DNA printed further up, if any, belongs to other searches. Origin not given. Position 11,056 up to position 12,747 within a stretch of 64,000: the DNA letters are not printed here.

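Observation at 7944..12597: Three-gene accessory module inserted at the conserved rpoC-rpsL junction: polytopic membrane protein plus two tandem M6/InhA-like zinc-metalloprotease lipoproteins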

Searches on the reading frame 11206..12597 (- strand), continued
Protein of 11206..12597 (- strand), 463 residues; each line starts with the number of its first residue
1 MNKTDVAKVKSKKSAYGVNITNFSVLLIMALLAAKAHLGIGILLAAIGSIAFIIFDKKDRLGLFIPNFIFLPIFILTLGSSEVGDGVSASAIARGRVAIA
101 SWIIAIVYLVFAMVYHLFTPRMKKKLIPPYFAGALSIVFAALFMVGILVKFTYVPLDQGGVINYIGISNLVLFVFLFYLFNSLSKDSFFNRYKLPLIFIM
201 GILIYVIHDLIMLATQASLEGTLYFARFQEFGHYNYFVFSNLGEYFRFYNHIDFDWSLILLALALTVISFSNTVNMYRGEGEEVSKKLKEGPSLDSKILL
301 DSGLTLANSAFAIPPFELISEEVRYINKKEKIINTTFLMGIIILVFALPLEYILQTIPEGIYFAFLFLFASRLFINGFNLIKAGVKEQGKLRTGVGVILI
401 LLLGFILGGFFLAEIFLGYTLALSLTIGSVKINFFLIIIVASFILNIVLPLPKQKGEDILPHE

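Call 74: find_encoding_contigs(protein=P0148, flank=6000, max_places=2)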
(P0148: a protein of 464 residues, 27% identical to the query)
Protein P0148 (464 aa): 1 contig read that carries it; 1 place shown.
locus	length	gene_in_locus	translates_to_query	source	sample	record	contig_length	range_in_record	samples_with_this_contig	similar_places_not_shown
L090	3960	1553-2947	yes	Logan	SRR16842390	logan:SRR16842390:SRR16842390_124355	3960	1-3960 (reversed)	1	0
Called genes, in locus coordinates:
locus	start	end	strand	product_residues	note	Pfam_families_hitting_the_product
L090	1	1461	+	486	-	?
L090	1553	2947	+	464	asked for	PF00860:Xan_ur_permease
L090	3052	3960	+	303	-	?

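Call 75: find_encoding_contigs(protein=P0150, flank=6000, max_places=2)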
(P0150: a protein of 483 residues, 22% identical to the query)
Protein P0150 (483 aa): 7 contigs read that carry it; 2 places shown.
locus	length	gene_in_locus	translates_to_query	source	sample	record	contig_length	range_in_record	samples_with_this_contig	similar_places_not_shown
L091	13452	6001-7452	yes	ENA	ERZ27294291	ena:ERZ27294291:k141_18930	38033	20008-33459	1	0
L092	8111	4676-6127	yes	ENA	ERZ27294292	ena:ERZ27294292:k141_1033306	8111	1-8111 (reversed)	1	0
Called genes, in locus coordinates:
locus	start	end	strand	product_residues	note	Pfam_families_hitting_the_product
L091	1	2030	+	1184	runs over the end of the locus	PF04563:RNA_pol_Rpb2_1, PF04561:RNA_pol_Rpb2_2, PF04565:RNA_pol_Rpb2_3, PF10385:RNA_pol_Rpb2_45, PF00562:RNA_pol_Rpb2_6, PF04560:RNA_pol_Rpb2_7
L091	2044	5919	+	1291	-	PF04997:RNA_pol_Rpb1_1, PF00623:RNA_pol_Rpb1_2, PF04983:RNA_pol_Rpb1_3, PF05000:RNA_pol_Rpb1_4, PF04998:RNA_pol_Rpb1_5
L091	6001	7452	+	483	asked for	PF00860:Xan_ur_permease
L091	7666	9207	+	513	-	-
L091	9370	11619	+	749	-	-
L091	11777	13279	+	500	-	-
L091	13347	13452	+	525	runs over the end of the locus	PF05547:Peptidase_M6 (weak)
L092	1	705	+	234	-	?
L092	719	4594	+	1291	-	PF04997:RNA_pol_Rpb1_1, PF00623:RNA_pol_Rpb1_2, PF04983:RNA_pol_Rpb1_3, PF05000:RNA_pol_Rpb1_4, PF04998:RNA_pol_Rpb1_5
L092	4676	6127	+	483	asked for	PF00860:Xan_ur_permease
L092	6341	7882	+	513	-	-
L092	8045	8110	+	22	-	?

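Call 76: find_encoding_contigs(protein=P0153, flank=6000, max_places=2)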
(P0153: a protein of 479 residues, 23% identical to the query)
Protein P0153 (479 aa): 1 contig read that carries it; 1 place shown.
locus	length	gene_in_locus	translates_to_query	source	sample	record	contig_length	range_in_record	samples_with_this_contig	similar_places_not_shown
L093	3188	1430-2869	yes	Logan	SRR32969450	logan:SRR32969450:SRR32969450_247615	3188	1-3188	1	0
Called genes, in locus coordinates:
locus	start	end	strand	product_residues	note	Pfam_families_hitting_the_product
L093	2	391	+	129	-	?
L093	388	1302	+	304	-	PF00849:PseudoU_synth_2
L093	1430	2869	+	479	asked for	PF00860:Xan_ur_permease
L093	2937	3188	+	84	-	?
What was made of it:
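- Closest known: UraA / PyrP uracil permease. Different: For comparison, the ordinary uracil permease P0153 lies next to a pseudouridine synthase gene (call 76).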
